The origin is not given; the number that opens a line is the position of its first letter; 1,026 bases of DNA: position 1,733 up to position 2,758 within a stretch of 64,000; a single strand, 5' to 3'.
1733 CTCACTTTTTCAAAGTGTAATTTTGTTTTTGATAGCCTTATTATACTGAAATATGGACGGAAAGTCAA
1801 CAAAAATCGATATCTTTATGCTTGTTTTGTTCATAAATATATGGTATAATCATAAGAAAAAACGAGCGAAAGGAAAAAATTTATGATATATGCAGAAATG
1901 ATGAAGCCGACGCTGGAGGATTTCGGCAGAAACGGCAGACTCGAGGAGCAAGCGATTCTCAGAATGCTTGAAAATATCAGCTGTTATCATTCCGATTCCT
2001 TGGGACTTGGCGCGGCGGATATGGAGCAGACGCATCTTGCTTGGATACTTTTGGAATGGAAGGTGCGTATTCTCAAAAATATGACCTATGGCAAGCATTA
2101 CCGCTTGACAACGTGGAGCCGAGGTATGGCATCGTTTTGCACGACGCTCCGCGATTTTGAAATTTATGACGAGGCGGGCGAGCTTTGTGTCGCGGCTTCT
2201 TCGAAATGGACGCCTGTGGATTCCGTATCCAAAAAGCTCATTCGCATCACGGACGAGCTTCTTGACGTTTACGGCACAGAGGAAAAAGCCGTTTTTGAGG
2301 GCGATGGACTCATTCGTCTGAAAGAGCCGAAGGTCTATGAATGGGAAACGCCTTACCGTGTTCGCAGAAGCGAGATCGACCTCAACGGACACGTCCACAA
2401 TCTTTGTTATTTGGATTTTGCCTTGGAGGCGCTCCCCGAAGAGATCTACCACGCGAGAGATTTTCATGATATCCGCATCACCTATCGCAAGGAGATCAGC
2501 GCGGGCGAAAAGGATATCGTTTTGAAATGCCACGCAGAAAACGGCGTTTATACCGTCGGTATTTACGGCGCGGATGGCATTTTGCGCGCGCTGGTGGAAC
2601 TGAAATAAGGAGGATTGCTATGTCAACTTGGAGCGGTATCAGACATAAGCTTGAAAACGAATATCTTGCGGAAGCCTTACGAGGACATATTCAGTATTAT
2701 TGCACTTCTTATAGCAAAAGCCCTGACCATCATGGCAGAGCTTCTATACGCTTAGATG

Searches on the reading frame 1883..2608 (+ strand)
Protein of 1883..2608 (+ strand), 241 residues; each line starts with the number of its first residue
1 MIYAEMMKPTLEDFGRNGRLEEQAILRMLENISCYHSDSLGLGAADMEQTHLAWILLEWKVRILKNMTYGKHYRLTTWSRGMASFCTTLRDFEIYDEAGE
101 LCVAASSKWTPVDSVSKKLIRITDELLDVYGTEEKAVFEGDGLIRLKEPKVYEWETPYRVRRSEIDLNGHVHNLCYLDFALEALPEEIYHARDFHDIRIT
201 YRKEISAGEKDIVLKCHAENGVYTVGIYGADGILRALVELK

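Call 48: find_encoding_contigs(protein=window:1883-2608:+, flank=10000, max_places=3)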
Protein window:1883-2608:+ (241 aa): 23 contigs read that carry it; 3 places shown.
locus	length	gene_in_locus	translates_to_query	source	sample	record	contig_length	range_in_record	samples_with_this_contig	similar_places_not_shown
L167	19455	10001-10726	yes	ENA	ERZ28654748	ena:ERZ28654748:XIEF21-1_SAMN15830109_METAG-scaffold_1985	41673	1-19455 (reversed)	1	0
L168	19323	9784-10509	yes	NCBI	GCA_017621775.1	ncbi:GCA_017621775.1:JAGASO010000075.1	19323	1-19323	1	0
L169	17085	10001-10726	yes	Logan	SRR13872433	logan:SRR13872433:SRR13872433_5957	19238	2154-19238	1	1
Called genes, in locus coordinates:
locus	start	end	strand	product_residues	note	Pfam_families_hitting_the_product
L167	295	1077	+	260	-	-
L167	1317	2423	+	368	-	PF00005:ABC_tran, PF13304:AAA_21 (faint)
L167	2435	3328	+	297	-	PF00528:BPD_transp_1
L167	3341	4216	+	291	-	PF00528:BPD_transp_1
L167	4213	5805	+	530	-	PF01547:SBP_bac_1, PF13416:SBP_bac_8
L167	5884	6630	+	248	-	-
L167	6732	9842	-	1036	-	PF17132:Glyco_hydro_106 (weak)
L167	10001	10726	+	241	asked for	PF01643:Acyl-ACP_TE, PF13279:4HBT_2 (faint), PF20791:Acyl-ACP_TE_C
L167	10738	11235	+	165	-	PF25753:SF0329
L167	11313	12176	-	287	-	PF11449:ArsP_2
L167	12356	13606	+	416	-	PF04542:Sigma70_r2, PF04545:Sigma70_r4, PF08281:Sigma70_r4_2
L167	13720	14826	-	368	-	PF01381:HTH_3, PF12844:HTH_19 (weak), PF13443:HTH_26 (weak)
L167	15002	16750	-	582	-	PF00664:ABC_membrane, PF00005:ABC_tran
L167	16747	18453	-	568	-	PF00664:ABC_membrane, PF00005:ABC_tran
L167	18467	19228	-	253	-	PF00037:Fer4 (faint), PF12838:Fer4_7 (weak), PF13484:Fer4_16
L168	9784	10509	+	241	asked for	PF01643:Acyl-ACP_TE, PF13279:4HBT_2 (faint), PF20791:Acyl-ACP_TE_C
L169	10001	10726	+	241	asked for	PF01643:Acyl-ACP_TE, PF13279:4HBT_2 (faint), PF20791:Acyl-ACP_TE_C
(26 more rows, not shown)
